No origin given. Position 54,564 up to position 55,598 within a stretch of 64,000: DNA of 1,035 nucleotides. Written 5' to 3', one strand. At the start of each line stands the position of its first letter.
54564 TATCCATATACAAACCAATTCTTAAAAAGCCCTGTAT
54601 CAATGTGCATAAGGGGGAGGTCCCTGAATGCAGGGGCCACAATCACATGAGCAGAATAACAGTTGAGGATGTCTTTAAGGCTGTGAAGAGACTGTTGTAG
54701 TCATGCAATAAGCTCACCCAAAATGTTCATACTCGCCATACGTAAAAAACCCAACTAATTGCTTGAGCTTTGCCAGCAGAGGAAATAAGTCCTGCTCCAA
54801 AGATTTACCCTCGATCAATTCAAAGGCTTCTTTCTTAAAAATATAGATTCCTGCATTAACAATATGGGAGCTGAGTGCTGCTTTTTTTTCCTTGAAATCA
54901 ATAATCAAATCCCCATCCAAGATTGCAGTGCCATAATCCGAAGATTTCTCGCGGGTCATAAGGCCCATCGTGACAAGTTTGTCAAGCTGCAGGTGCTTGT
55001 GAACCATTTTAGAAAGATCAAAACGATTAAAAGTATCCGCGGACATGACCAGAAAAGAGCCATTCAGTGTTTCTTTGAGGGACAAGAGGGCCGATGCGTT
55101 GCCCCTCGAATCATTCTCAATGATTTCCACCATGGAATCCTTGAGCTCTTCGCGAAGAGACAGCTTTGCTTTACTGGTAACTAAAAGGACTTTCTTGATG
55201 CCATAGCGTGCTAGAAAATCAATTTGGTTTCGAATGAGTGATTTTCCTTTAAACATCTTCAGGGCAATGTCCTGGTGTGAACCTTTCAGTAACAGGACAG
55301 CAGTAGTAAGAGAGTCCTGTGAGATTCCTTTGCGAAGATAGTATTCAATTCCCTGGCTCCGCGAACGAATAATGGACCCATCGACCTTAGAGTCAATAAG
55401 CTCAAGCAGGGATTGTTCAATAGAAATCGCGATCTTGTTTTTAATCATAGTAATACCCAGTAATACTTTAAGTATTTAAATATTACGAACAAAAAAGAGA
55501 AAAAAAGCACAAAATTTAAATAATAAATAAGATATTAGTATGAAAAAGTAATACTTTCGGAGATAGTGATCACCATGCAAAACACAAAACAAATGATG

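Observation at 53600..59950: Complete ADP-L-glycero-D-manno-heptose pathway plus a GT9 heptosyltransferase-like gene next to AglB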

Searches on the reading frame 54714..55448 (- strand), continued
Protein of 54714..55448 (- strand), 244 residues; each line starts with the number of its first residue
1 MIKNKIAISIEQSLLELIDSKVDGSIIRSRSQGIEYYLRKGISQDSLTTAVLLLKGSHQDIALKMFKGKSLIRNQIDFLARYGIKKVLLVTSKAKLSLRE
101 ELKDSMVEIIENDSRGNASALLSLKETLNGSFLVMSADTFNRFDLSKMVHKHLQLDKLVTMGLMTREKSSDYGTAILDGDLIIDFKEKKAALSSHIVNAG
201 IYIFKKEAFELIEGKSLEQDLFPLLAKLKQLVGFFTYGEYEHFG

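Call 33: find_encoding_contigs(protein=P0136, flank=10000, max_places=1)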
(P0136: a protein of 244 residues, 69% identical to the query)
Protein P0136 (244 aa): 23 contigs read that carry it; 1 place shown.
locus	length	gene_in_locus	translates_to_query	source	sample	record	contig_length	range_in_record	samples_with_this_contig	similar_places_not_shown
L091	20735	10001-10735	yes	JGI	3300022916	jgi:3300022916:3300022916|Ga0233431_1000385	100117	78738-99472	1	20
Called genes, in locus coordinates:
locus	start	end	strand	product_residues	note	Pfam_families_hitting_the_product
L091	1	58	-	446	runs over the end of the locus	PF03721:UDPG_MGDP_dh_N, PF00984:UDPG_MGDP_dh, PF03720:UDPG_MGDP_dh_C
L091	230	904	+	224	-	PF01066:CDP-OH_P_transf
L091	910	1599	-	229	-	PF00483:NTP_transferase, PF12804:NTP_transf_3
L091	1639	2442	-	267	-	PF00528:BPD_transp_1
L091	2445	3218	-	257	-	PF02463:SMC_N (weak), PF13175:AAA_15 (faint), PF13555:AAA_29 (weak), PF00005:ABC_tran, PF13304:AAA_21 (faint)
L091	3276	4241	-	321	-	PF12974:Phosphonate-bd, PF09084:NMT1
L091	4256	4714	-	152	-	PF01467:CTP_transf_like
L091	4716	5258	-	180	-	PF01467:CTP_transf_like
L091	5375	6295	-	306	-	PF03706:LPG_synthase_TM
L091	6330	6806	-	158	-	PF01467:CTP_transf_like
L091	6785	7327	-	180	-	PF00702:Hydrolase (weak), PF08645:PNK3P (weak), PF13419:HAD_2 (weak), PF13242:Hydrolase_like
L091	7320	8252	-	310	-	PF00294:PfkB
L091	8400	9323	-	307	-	PF01073:3Beta_HSD, PF01370:Epimerase, PF02719:Polysacc_synt_2 (faint), PF04321:RmlD_sub_bind, PF16363:GDP_Man_Dehyd, PF07993:NAD_binding_4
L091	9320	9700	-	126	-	PF01050:MannoseP_isomer (weak), PF07385:Lyx_isomer (faint), PF07883:Cupin_2, PF02311:AraC_binding (weak)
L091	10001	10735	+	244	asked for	PF00483:NTP_transferase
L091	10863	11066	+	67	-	PF14076:DUF4258 (weak)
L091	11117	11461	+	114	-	-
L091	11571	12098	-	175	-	-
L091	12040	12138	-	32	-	-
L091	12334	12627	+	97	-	-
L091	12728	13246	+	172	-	-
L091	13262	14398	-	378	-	PF01075:Glyco_transf_9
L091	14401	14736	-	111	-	-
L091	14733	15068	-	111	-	PF10066:DUF2304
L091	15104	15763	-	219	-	PF00535:Glycos_transf_2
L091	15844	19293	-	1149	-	PF02516:STT3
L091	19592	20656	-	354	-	PF01494:FAD_binding_3, PF03486:HI0933_like (weak), PF05834:Lycopene_cycl (faint), PF07992:Pyr_redox_2 (faint), PF13450:NAD_binding_8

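Call 52: search_protein_families(library=pfam, proteins=[L089:8394-9290:-, L090:7679-8590:-, L091:9320-9700:-, L090:9339-9896:-, L089:10785-11426:-], max_evalue=1)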
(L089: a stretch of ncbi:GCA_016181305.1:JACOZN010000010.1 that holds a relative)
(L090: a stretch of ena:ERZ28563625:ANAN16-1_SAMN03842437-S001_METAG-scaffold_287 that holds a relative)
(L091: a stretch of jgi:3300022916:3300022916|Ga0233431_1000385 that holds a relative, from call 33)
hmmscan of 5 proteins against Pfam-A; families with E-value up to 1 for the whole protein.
L089:8394-9290:- (298 aa): 3 families
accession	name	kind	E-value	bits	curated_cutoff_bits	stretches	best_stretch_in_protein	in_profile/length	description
PF01916.23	DS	-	3.9e-05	23.5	27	2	121-202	116-197/288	Deoxyhypusine synthase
PF21570.3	ArgZ-like_C_2nd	-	0.00024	21.2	27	1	43-116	4-77/213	Arginine dihydrolase ArgZ-like, C-terminal, Rossmann fold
PF06363.16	Picorna_P3A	-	0.036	14.4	25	1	21-80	37-93/98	Picornaviridae P3A protein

L090:7679-8590:- (303 aa): 2 families
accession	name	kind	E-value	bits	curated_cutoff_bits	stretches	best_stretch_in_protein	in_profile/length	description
PF01916.23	DS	-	1.8e-05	24.6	27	1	55-230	26-219/288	Deoxyhypusine synthase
PF21570.3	ArgZ-like_C_2nd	-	0.013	15.6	27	1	49-111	4-66/213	Arginine dihydrolase ArgZ-like, C-terminal, Rossmann fold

L091:9320-9700:- (126 aa): 15 families
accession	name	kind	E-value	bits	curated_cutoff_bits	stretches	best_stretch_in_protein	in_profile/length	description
PF07883.17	Cupin_2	-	6.3e-15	55.1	27.2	1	27-86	4-62/70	Cupin domain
PF01050.24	MannoseP_isomer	-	1.8e-06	28.6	23.6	1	2-81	8-88/116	Mannose-6-phosphate isomerase C-terminal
PF02311.25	AraC_binding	-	9.8e-06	25.8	21.1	1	37-80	19-61/135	AraC-like ligand binding domain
PF07385.18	Lyx_isomer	-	9.9e-06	25.4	20.8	2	60-98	154-193/222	D-lyxose isomerase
PF05899.18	Cupin_3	-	5.6e-05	23.2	23.5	1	37-76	20-60/74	EutQ-like cupin domain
PF06339.18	Ectoine_synth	-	0.00016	22.4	27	1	5-87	16-102/127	Ectoine synthase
PF00190.28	Cupin_1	-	0.0021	18.1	22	1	27-92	39-111/151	Cupin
PF11699.14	CENP-C_C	-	0.004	17.8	29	1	39-89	30-80/85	Mif2/CENP-C like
PF14667.12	Polysacc_synt_C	-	0.0052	17.3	28.7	1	30-58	27-55/111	Polysaccharide biosynthesis C-terminal domain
PF21621.3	MPI_cupin_dom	-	0.0063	16.9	27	1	45-76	32-62/79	Mannose-6-phosphate isomerase, cupin domain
PF03079.20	ARD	-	0.014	16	27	1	40-88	90-143/157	ARD/ARD' family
PF03143.23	GTP_EFTU_D3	-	0.032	15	27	1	13-75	11-75/106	Elongation factor Tu C-terminal domain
PF16867.11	DMSP_lyase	-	0.043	14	27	1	36-82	110-155/162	Dimethlysulfonioproprionate lyase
PF06249.18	EutQ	-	0.14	12.4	21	1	38-83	91-136/152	Ethanolamine utilisation protein EutQ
PF14499.12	DUF4437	-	0.15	11.6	24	1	20-95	35-109/250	Domain of unknown function (DUF4437)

L090:9339-9896:- (185 aa): 1 family
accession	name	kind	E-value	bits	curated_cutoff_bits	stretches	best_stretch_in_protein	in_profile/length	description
PF12960.12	DUF3849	-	0.039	14.4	25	0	37-60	68-91/123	Protein of unknown function (DUF3849)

L089:10785-11426:- (213 aa): 0 families

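Call 53: search_protein_families(library=ncbifam, proteins=[L089:8394-9290:-, L090:7679-8590:-, L091:9320-9700:-], max_evalue=1)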
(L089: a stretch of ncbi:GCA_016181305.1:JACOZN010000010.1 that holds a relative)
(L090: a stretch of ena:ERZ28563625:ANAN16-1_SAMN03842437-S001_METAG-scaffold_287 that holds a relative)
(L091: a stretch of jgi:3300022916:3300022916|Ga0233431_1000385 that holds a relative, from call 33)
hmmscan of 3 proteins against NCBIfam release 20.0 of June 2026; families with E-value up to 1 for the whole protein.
L089:8394-9290:- (298 aa): 5 families
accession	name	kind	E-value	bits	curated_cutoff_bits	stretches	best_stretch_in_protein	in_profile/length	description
NF052581.1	GSU2086_dom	subfamily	2.3e-126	421.4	250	1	2-291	2-300/301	GSU2086 family protein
NF001980.1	PRK00770.1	equivalog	0.0011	18.1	450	1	42-100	35-91/350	homospermidine biosynthesis protein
TIGR00321.1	dhys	equivalog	0.0016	17.9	304.25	1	16-102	8-94/301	deoxyhypusine synthase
NF002630.0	PRK02301.1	equivalog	0.0035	16.6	364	1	41-103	47-107/318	deoxyhypusine synthase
NF002699.1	PRK02492.1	equivalog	0.0064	15.4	500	0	112-207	129-227/338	1,9-bis(guanidino)-5-aza-nonane synthase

L090:7679-8590:- (303 aa): 5 families
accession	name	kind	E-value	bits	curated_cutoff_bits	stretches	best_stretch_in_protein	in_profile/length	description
NF052581.1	GSU2086_dom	subfamily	7e-127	423.1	250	1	8-297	2-300/301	GSU2086 family protein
NF001980.1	PRK00770.1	equivalog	0.00012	21.3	450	1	21-105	6-90/350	homospermidine biosynthesis protein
TIGR00321.1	dhys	equivalog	0.00025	20.5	304.25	1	22-107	8-93/301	deoxyhypusine synthase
NF002630.0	PRK02301.1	equivalog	0.0024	17.2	364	1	20-109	18-107/318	deoxyhypusine synthase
NF002699.1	PRK02492.1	equivalog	0.038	12.8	500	0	56-99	46-90/338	1,9-bis(guanidino)-5-aza-nonane synthase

L091:9320-9700:- (126 aa): 11 families
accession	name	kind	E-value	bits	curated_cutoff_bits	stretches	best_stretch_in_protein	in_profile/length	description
TIGR01479.1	GMP_PMI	equivalog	4.6e-06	25.7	372.95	1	2-81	355-435/467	mannose-1-phosphate guanylyltransferase/mannose-6-phosphate isomerase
NF009806.0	PRK13290.1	subfamily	1e-05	25.6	128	1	4-86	15-101/130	ectoine synthase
NF007408.0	PRK09943.1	equivalog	0.00045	19.8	211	1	37-89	123-175/185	HTH-type transcriptional regulator PuuR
NF049940.1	MandnitrLy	equivalog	0.0016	18.2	140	1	23-98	37-112/130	(R)-mandelonitrile lyase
TIGR03890.1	nif11_cupin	hypoth_equivalog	0.0064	16.1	159.45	1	37-80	110-155/171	Nif11 domain/cupin domain-containing protein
TIGR04366.1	cupin_WbuC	subfamily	0.009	15.9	42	1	30-55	43-68/132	WbuC family cupin fold metalloprotein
TIGR03214.2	ura-cupin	equivalog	0.012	15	200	1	27-100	53-130/249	(S)-ureidoglycine aminohydrolase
NF009763.0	PRK13264.1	equivalog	0.048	13.6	220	1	37-86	49-103/178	3-hydroxyanthranilate 3,4-dioxygenase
TIGR02297.1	HpaA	equivalog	0.061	12.6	274.65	1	29-86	31-88/287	4-hydroxyphenylacetate catabolism regulatory protein HpaA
TIGR03037.1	anthran_nbaC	equivalog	0.075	13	145.95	1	37-86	42-96/159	3-hydroxyanthranilate 3,4-dioxygenase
TIGR03404.1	bicupin_oxalic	subfamily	0.076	12.1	254.2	1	18-96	64-144/367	bicupin, oxalate decarboxylase family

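Call 58: search_solved_structures(query=A2, max_evalue=0.001, show_alignments=3)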
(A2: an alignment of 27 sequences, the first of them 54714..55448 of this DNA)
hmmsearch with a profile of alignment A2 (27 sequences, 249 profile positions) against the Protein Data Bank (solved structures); distinct sequences matched with E-value up to 0.001: 19.
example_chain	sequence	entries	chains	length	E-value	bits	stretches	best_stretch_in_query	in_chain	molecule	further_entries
8yre_D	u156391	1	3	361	3.5e-15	59.6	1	64-236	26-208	Mannose-1-phosphate guanylyltransferase 1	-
7x8j_A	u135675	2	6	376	3.8e-15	59.5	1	64-236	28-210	Mannose-1-phosphate guanylyltransferase 1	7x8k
8x7s_B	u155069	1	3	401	1.2e-14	57.9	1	123-233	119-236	UTP--glucose-1-phosphate uridylyltransferase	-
7d72_K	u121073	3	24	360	1.3e-13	54.5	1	64-238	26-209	Mannose-1-phosphate guanyltransferase beta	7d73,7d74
5xhw_A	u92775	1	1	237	1.4e-12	51.1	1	65-232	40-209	Putative 6-deoxy-D-mannoheptose pathway protein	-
6jq8_A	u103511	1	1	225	2.3e-12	50.4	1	65-232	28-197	Putative 6-deoxy-D-mannoheptose pathway protein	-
7whr_B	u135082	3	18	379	1.5e-10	44.5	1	66-243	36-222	Nucleotidyl transferase family protein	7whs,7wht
5z09_A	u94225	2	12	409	4.9e-10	42.8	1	66-224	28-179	Dual sugar-1-phosphate nucleotidylyltransferase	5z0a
2ggo_A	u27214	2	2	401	7.8e-10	42.1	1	66-224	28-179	401aa long hypothetical glucose-1-phosphate thymidylyltransferase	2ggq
8yre_A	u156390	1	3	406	2e-09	40.7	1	67-225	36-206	ADP-glucose pyrophosphorylase family protein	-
6i3m_G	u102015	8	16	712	6e-08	35.9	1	65-167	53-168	Translation initiation factor eIF-2B subunit epsilon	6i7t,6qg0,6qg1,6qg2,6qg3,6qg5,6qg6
3hl3_A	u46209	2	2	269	1.9e-06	31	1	71-219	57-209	Glucose-1-phosphate thymidylyltransferase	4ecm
7d72_A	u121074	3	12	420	5.3e-06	29.5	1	68-216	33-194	Mannose-1-phosphate guanyltransferase alpha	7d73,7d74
5b04_I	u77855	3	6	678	2e-05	27.6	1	66-177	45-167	Probable translation initiation factor eIF-2B subunit epsilon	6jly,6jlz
5l6s_A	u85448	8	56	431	7.7e-05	25.7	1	119-221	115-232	Glucose-1-phosphate adenylyltransferase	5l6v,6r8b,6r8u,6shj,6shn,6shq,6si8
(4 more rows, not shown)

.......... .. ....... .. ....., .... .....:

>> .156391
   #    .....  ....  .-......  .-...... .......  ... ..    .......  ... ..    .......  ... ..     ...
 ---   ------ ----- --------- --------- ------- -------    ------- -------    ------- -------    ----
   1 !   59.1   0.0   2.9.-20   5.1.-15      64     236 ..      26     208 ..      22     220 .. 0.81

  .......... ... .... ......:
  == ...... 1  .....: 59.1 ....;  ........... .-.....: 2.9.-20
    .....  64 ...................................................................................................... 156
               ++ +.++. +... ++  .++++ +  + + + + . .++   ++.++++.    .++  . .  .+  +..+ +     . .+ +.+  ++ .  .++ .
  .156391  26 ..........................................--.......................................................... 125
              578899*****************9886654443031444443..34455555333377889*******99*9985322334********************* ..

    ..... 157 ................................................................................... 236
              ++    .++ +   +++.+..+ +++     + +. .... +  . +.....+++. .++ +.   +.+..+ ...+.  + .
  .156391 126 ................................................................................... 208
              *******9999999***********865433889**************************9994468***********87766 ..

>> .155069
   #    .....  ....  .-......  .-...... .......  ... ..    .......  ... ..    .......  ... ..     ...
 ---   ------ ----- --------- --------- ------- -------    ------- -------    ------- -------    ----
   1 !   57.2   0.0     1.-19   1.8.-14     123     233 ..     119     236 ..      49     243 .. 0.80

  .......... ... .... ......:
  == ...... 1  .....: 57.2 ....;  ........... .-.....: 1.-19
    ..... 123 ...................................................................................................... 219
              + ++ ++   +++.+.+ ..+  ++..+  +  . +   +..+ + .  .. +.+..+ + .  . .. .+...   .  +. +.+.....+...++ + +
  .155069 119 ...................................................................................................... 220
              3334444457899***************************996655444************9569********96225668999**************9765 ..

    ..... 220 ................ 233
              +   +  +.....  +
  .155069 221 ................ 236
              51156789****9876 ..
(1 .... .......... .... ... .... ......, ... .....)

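Call 76: search_protein_representatives(alignment_id=A2)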
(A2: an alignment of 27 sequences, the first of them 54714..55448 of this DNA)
Query: 27 sequences, 249 profile positions. Proteins with E-value up to 0.001 (for the whole library): 9004; up to 1e-10: 1562; up to 1e-30: 111. The best 150 are listed.
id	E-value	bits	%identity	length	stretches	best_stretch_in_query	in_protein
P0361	4.5e-87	308.2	-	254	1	1-248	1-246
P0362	1.5e-85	303.3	-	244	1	1-248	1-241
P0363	1.0e-83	297.2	-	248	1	1-248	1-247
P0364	6.0e-83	294.7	-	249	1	1-248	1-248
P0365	4.8e-82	291.8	-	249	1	2-248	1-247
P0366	5.6e-81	288.3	-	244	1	1-248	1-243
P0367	1.2e-80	287.1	-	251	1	1-248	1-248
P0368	4.3e-80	285.4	-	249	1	1-249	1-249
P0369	4.4e-80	285.4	-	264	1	2-248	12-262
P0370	9.1e-80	284.3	-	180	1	98-248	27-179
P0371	4.4e-79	282.0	-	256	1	1-248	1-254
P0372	8.3e-78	277.9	-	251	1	1-247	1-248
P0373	2.4e-77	276.4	-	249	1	2-249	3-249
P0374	6.4e-76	271.7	-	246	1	1-248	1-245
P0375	1.5e-75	270.5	-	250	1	1-249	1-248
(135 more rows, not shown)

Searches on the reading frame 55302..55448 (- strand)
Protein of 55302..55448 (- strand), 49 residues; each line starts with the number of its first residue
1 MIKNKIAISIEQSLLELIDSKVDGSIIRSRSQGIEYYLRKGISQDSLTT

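Call 25: search_protein_families(library=pfam, proteins=[window:55302-55448:-], max_evalue=1)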
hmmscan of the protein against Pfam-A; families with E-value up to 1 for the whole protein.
seq(49 aa): 1 family
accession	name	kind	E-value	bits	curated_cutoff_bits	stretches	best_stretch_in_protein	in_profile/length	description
PF01402.27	RHH_1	-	0.002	18.4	20.5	1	7-40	3-35/39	Ribbon-helix-helix protein, copG family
